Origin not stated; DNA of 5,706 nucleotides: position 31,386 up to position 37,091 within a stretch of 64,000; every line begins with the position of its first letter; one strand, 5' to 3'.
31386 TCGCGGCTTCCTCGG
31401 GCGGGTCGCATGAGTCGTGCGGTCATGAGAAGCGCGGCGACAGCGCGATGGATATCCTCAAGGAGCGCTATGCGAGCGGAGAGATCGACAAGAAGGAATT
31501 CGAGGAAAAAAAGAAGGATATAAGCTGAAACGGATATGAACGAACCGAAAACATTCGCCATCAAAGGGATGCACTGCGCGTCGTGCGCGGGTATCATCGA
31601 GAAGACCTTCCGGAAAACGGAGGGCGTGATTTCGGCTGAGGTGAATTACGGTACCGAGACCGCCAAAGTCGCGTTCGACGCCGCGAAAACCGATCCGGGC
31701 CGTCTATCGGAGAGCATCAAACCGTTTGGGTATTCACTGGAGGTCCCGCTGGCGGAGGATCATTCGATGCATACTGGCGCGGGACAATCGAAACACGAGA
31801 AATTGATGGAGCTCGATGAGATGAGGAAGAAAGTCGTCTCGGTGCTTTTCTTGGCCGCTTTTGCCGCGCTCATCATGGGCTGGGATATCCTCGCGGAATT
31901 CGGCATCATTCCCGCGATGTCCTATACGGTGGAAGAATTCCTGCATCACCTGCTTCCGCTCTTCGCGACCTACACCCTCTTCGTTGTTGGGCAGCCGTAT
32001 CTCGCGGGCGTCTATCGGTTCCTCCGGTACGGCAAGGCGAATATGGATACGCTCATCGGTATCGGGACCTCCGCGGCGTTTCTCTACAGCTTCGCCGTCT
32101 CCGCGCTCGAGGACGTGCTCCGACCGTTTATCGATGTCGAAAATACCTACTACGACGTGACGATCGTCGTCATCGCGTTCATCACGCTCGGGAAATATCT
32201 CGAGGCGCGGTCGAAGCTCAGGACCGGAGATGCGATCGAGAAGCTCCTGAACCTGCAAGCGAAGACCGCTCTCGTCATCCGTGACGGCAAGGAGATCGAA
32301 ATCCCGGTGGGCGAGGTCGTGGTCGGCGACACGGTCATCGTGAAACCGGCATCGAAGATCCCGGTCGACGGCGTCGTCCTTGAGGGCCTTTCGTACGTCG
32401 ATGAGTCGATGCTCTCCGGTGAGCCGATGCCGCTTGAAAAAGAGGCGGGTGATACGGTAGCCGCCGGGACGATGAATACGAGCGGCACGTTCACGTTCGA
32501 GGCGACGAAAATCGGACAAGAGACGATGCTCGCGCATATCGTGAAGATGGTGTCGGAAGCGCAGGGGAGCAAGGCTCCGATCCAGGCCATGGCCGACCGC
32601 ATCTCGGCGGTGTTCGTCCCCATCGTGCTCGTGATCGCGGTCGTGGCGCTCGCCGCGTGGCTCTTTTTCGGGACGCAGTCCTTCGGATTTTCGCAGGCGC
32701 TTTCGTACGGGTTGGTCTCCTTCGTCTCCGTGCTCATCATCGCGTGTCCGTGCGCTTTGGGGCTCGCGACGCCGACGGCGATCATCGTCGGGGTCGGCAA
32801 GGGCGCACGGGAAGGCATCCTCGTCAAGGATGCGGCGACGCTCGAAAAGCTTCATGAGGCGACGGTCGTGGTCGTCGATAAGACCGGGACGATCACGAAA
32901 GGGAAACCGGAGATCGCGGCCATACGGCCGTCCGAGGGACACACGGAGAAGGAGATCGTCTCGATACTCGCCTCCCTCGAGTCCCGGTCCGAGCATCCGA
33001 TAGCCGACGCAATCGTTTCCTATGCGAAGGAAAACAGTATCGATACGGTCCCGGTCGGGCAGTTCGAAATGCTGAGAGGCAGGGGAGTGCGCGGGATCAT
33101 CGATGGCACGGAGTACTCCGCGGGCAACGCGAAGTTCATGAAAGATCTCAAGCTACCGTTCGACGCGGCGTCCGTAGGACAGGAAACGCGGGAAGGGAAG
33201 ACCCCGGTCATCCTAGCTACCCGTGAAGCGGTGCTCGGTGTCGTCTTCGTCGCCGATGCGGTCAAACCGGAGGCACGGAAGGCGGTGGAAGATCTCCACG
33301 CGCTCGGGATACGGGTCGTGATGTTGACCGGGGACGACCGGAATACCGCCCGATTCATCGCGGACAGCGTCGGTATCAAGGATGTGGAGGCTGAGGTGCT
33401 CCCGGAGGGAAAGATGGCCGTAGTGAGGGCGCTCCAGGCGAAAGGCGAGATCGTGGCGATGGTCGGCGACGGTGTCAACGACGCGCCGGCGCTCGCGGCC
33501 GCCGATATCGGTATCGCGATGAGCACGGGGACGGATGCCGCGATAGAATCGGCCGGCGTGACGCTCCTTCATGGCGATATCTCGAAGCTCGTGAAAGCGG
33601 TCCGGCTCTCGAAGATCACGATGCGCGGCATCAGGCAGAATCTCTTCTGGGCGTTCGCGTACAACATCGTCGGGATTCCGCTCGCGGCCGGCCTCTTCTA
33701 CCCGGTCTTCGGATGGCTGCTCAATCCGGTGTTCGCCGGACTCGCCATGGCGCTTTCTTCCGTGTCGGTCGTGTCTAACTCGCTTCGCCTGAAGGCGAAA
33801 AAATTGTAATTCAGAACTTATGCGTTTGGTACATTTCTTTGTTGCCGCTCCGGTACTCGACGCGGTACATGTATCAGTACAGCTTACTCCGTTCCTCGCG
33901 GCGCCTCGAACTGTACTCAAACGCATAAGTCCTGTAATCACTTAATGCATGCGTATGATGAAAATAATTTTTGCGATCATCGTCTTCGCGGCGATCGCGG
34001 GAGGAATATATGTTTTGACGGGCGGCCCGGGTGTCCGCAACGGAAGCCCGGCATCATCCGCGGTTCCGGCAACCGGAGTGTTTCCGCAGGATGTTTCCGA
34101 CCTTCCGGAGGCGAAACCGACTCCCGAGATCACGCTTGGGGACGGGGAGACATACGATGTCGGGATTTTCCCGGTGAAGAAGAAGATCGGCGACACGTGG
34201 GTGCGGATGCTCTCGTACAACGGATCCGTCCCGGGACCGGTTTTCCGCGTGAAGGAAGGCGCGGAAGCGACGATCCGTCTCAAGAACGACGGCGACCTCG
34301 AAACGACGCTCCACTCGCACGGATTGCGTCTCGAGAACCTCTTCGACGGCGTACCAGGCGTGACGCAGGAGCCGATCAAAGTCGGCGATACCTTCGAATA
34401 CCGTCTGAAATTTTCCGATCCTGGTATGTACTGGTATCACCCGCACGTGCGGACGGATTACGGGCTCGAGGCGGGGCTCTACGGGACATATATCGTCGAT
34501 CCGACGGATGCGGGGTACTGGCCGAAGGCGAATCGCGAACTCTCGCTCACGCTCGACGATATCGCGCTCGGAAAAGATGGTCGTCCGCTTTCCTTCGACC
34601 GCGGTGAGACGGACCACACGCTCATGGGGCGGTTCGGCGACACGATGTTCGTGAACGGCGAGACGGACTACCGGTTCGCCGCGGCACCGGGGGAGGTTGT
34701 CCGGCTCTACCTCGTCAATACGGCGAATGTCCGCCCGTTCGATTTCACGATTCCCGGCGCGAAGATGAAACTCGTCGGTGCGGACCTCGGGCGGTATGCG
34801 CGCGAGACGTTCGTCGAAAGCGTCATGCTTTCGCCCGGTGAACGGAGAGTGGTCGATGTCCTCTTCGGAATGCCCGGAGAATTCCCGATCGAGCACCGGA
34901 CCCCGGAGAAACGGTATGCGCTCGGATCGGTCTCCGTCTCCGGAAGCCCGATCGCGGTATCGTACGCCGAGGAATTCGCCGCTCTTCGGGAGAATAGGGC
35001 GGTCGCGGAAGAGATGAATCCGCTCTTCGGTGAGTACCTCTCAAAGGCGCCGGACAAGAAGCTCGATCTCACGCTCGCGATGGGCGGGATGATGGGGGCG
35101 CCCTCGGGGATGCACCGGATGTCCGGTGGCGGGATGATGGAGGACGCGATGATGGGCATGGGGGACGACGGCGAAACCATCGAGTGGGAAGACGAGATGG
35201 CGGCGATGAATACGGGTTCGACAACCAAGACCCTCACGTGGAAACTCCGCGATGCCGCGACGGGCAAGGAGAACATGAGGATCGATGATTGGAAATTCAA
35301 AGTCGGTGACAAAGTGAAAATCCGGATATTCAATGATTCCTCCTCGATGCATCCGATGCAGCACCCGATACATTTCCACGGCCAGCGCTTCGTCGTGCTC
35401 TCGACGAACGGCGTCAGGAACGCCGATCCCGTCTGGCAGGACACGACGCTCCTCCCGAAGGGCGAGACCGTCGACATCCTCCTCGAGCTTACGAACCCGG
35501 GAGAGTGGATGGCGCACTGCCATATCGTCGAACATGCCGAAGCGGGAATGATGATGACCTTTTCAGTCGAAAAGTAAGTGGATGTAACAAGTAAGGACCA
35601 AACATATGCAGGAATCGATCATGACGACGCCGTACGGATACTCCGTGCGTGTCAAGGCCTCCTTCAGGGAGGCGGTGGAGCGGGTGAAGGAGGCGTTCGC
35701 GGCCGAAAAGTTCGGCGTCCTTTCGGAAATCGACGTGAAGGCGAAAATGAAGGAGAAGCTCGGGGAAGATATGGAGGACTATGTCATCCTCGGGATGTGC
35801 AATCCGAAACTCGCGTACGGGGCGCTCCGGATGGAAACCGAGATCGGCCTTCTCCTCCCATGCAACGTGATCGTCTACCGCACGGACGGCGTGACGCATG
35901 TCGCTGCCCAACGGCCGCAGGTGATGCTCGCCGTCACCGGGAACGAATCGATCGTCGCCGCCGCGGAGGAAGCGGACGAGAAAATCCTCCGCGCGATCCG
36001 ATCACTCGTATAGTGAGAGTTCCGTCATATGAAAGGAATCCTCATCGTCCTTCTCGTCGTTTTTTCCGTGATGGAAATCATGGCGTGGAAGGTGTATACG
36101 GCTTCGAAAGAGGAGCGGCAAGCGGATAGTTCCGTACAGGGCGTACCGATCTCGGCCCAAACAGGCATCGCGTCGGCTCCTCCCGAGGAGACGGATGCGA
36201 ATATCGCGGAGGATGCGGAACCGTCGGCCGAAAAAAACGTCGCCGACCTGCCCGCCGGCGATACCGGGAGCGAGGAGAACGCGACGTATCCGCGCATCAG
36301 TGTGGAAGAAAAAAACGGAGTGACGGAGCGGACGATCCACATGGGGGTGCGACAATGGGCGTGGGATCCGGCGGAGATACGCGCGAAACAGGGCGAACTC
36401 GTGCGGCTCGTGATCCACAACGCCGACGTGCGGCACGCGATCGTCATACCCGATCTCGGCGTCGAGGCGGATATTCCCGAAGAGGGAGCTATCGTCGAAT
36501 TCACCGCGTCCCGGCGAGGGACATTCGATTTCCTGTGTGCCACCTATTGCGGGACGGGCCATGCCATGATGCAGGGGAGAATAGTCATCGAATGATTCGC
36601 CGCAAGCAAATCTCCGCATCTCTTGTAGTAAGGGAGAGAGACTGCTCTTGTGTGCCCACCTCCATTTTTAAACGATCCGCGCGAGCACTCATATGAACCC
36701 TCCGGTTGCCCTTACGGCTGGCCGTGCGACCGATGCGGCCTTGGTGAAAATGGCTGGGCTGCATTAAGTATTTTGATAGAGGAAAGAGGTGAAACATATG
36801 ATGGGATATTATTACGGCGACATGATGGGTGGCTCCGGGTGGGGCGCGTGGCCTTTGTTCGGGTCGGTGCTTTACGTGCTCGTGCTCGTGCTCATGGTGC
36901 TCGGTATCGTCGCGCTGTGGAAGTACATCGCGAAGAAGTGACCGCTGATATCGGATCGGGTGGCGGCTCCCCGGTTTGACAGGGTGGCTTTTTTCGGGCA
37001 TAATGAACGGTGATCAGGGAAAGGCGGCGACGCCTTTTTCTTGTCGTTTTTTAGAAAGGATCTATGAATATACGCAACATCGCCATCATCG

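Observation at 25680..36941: Copper-homeostasis island with CsoR, its palindromic operator and several unusual domain fusions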

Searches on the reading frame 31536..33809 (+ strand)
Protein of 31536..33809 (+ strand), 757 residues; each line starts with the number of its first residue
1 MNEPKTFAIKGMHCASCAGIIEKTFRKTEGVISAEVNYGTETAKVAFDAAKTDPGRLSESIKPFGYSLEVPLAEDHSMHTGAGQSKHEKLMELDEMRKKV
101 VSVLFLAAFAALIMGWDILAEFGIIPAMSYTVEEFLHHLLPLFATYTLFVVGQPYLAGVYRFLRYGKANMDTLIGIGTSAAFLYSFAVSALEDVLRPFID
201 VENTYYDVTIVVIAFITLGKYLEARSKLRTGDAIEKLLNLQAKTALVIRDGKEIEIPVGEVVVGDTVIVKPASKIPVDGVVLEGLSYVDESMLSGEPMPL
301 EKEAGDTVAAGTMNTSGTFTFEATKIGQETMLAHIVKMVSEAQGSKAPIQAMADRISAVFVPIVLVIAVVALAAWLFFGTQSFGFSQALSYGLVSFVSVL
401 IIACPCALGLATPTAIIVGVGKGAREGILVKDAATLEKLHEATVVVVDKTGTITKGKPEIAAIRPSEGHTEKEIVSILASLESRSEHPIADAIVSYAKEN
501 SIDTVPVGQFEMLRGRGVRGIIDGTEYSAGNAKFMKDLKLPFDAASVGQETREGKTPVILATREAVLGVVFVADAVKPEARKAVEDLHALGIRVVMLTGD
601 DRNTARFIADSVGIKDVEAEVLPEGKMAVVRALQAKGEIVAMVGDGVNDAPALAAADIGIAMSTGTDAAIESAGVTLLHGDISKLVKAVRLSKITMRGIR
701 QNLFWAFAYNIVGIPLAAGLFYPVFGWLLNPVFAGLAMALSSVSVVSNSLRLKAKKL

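Call 3: search_protein_families(library=pfam, proteins=[window:31536-33809:+], max_evalue=0.01)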
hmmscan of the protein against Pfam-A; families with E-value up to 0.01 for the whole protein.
window:31536-33809:+ (757 aa): 5 families
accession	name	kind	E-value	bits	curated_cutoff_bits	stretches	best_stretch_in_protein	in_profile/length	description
PF00122.25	E1-E2_ATPase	-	1.9e-58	197.4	28.1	1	240-425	2-180/181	E1-E2 ATPase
PF00702.32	Hydrolase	-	1.7e-37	130.1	26.4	1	444-657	3-191/191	haloacid dehalogenase-like hydrolase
PF00403.32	HMA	-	6.3e-15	55.7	24.8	1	6-66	1-61/62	Heavy-metal-associated domain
PF08282.18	Hydrolase_3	-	1.7e-05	25.1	20.9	1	629-675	195-241/255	haloacid dehalogenase-like hydrolase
PF12710.13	HAD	-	0.00027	21.9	27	1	570-653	80-188/189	haloacid dehalogenase-like hydrolase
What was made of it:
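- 31536..33809 (+): CopA, a P1B-1 Cu(I)-exporting ATPase (GMHCASC, CPC, DKTGT, YN, MALSS). Pfam E1-E2_ATPase, Hydrolase and HMA (call 3).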

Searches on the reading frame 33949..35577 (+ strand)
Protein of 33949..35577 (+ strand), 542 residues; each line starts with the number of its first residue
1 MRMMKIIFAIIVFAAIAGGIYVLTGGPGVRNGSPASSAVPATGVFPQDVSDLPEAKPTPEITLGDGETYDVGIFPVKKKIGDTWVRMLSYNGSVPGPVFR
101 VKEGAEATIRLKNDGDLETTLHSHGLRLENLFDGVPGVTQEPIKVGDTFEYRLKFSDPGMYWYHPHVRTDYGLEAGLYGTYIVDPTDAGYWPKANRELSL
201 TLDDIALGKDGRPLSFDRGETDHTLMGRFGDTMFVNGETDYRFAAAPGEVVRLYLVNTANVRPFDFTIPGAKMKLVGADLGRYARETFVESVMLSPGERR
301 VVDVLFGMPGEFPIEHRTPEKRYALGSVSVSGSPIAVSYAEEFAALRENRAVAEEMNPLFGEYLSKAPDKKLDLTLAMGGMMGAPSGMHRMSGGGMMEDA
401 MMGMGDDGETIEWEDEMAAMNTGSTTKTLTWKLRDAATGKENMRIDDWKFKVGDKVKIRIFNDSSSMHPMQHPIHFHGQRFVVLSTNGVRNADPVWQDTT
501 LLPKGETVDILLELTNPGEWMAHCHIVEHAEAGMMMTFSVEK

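Call 3: search_protein_families(library=pfam, proteins=[window:33949-35577:+], max_evalue=0.01)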
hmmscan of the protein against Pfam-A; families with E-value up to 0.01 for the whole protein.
window:33949-35577:+ (542 aa): 3 families
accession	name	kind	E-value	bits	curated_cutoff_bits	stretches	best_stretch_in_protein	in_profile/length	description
PF07731.20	Cu-oxidase_2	-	1.6e-32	112.5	20.4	2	443-541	30-134/137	Multicopper oxidase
PF07732.21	Cu-oxidase_3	-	1.2e-28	100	21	1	85-186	15-117/119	Multicopper oxidase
PF00394.28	Cu-oxidase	-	3.6e-15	56.8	21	2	230-302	36-118/157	Multicopper oxidase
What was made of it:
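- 33949..35577 (+): CueO-like three-domain multicopper oxidase with Met-rich insert and an N-terminal hydrophobic anchor (no twin-arginine). Pfam Cu-oxidase, Cu-oxidase_2 and Cu-oxidase_3 (call 3).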

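Call 11: search_protein_families(library=ncbifam, proteins=[window:33949-35577:+], max_evalue=0.01)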
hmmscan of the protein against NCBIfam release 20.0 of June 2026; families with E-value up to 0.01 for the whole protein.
window:33949-35577:+ (542 aa): 9 families
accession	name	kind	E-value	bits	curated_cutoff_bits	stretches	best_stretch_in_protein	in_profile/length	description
NF008205.1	PRK10965.1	equivalog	1.5e-44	152.7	525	1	88-540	68-528/529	multicopper oxidase CueO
TIGR01480.1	copper_res_A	subfamily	1.6e-41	142.5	478.95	3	65-204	44-180/593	copper resistance system multicopper oxidase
TIGR03389.1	laccase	equivalog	2.8e-30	105.6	558.9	2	86-305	23-248/539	laccase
TIGR03388.1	ascorbase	equivalog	3.1e-23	82.3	614.8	2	88-190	23-126/542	L-ascorbate oxidase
TIGR03390.1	ascorbOXfungal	equivalog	2e-20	72.8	445.35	2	90-299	32-256/538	L-ascorbate oxidase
TIGR02376.1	Cu_nitrite_red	equivalog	1.2e-14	54.4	296.3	1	82-188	44-149/326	copper-containing nitrite reductase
NF045554.1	AmiPhnlOxPhsA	equivalog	1.4e-11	43.7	950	2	486-540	515-570/581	O-aminophenol oxidase PhsA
NF008135.0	PRK10883.1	equivalog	3.4e-10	39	581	1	86-304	66-283/471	cell division protein FtsP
TIGR03094.1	sulfo_cyanin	equivalog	0.0062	16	168.4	0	483-536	130-180/195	sulfocyanin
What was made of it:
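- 33949..35577 (+): NCBIfam CueO E 1.5e-44, which is below that model's curated cutoff (call 11).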

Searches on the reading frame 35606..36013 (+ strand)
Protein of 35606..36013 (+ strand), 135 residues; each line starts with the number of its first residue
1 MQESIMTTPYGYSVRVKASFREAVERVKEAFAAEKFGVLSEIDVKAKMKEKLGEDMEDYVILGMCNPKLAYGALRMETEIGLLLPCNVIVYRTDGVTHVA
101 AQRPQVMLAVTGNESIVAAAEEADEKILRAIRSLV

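Call 4: search_protein_families(library=pfam, proteins=[window:35606-36013:+], max_evalue=0.01)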
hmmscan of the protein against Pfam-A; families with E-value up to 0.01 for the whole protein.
window:35606-36013:+ (135 aa): 1 family
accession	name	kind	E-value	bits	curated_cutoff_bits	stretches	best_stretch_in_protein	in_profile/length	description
PF03625.19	DUF302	-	9.1e-25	86.8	23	1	42-104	1-63/63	Domain of unknown function DUF302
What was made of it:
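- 35606..36013 (+): DUF302 protein (135 aa). Pfam DUF302 E 9e-25 (call 4).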

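Call 11: search_protein_families(library=ncbifam, proteins=[window:35606-36013:+], max_evalue=0.01)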
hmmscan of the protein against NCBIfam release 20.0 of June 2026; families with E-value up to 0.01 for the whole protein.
window:35606-36013:+ (135 aa): 0 families

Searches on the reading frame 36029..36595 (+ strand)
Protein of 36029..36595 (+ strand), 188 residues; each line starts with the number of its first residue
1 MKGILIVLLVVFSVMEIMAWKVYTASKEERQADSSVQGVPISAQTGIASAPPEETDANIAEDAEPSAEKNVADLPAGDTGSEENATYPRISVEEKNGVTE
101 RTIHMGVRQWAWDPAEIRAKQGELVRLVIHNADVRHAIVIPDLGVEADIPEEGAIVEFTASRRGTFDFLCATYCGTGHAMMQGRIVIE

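Call 4: search_protein_families(library=pfam, proteins=[window:36029-36595:+], max_evalue=0.01)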
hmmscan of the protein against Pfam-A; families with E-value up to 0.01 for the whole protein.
window:36029-36595:+ (188 aa): 2 families
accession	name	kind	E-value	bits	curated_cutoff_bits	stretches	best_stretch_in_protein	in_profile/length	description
PF13473.12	Cupredoxin_1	-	1.3e-07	32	27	1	100-186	20-103/104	Cupredoxin-like domain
PF00116.26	COX2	-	4.1e-07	30.4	22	1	123-182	54-114/120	Cytochrome C oxidase subunit II, periplasmic domain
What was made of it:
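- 36029..36595 (+): Membrane-anchored cupredoxin with a complete CuA ligand set (H..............). Pfam COX2 and Cupredoxin_1 (call 4).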

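Call 11: search_protein_families(library=ncbifam, proteins=[window:36029-36595:+], max_evalue=0.01)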
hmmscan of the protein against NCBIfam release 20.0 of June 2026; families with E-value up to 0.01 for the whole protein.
window:36029-36595:+ (188 aa): 7 families
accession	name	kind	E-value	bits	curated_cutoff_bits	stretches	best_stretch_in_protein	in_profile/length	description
TIGR02866.1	CoxB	equivalog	7.6e-14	51.7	147.7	1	119-187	122-191/202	cytochrome c oxidase subunit II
NF052460.1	L-NosZ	equivalog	2.3e-09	36.3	700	1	86-188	367-479/480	clade III lactonase-type nitrous-oxide reductase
NF050117.1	aa3_CtaC_Actin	exception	5.6e-09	35.6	250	1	122-183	166-228/244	aa3-type cytochrome oxidase subunit II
TIGR04246.1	nitrous_NosZ_Gp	equivalog_domain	1.2e-07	30.5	625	1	95-187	480-576/578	Sec-dependent nitrous-oxide reductase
TIGR04244.1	nitrous_NosZ_RR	equivalog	1e-06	27.6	625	1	102-188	536-627/627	TAT-dependent nitrous-oxide reductase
NF041074.2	quin_ox_SoxA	equivalog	1.3e-05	25.1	110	1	91-185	54-151/154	proton pump complex quinol oxidase subunit SoxA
TIGR02656.1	cyanin_plasto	equivalog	0.0028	18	87.85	0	110-187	12-98/99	plastocyanin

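Call 69: search_solved_structures(query=window:36029-36595:+, max_evalue=0.01, show_alignments=2)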
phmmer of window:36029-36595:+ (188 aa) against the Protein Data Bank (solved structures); distinct sequences matched with E-value up to 0.01: 58.
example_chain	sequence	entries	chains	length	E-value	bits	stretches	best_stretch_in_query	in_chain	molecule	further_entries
6ptt_A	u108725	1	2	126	1.5e-11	47.9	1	95-187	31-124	Cytochrome c oxidase subunit 2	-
6pty_A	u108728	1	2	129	2e-09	40.9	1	95-187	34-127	Cytochrome c oxidase subunit 2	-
2lln_A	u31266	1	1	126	4.4e-08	36.6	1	95-187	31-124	Cytochrome c oxidase subunit 2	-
2cua_A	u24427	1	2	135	5.2e-08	36.3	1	95-187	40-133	PROTEIN (CUA)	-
2fwl_B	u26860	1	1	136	5.3e-08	36.3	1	95-187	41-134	Cytochrome c oxidase subunit II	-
3s33_B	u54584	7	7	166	8.8e-08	35.6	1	95-187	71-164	Cytochrome c oxidase subunit 2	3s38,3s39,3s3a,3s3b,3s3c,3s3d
3eh3_B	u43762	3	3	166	8.8e-08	35.6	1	95-187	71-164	Cytochrome c oxidase subunit 2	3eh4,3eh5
1ehk_B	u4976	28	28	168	9.1e-08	35.5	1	95-187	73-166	BA3-TYPE CYTOCHROME-C OXIDASE | Cytochrome c oxidase polypeptide II | Cytochrome c oxidase subunit 2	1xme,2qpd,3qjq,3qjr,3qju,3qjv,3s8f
2qpe_B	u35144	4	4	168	9.1e-08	35.5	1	95-187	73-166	Cytochrome c oxidase subunit 2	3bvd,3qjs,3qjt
7deg_B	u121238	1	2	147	9.8e-06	28.9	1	95-188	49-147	Cytochrome oxidase subunit II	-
6hu9_b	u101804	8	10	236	1.4e-05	28.4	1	125-184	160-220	Cytochrome c oxidase subunit 2 | CYTOCHROME C OXIDASE SUBUNIT 2; SYNONYM: CYTOCHROME C OXIDASE POLYPEPTIDE II, COX2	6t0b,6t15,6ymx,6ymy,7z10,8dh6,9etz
6giq_b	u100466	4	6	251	1.6e-05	28.2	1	125-184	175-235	Cytochrome c oxidase subunit 2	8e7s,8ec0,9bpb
8iuf_C2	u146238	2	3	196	1.8e-05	28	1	117-186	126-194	Cytochrome c oxidase subunit 2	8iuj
4w9z_A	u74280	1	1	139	5.7e-05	26.4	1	122-183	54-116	Cytochrome c oxidase subunit 2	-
9fq7_4N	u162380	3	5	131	6.1e-05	26.3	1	123-182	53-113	Cytochrome c oxidase polypeptide II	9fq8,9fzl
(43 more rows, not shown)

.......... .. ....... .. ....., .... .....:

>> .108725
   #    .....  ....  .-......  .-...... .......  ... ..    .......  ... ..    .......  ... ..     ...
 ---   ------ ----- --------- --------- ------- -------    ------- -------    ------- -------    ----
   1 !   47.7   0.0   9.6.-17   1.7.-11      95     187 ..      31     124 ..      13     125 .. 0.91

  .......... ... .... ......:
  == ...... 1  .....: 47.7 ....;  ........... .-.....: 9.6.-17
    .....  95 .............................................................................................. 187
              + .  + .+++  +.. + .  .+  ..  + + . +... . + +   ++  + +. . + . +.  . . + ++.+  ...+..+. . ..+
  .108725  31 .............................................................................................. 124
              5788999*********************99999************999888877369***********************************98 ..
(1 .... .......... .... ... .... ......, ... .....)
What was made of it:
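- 36029..36595 (+): All ligands align to the T. thermophilus ba3 CuA domain, E 1.5e-11 (call 69).
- On CuA (COX2-type) binuclear copper domain: It aligns to the T. thermophilus ba3 CuA domain with H, C, C, H and M all matched, E 1.5e-11 (call 69).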

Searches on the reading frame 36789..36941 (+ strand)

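Call 4: search_protein_families(library=pfam, proteins=[window:36789-36941:+], max_evalue=0.01)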
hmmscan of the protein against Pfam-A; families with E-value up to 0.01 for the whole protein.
window:36789-36941:+ (50 aa): 0 families

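Call 79: search_protein_families(library=pfam, proteins=[window:36798-36941:+], max_evalue=1)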
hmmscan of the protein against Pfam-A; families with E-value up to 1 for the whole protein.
window:36798-36941:+ (47 aa): 1 family
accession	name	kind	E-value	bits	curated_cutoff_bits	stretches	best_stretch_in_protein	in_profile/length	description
PF12693.12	GspL_C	-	0.18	12.1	29.6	1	13-44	2-33/158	GspL periplasmic domain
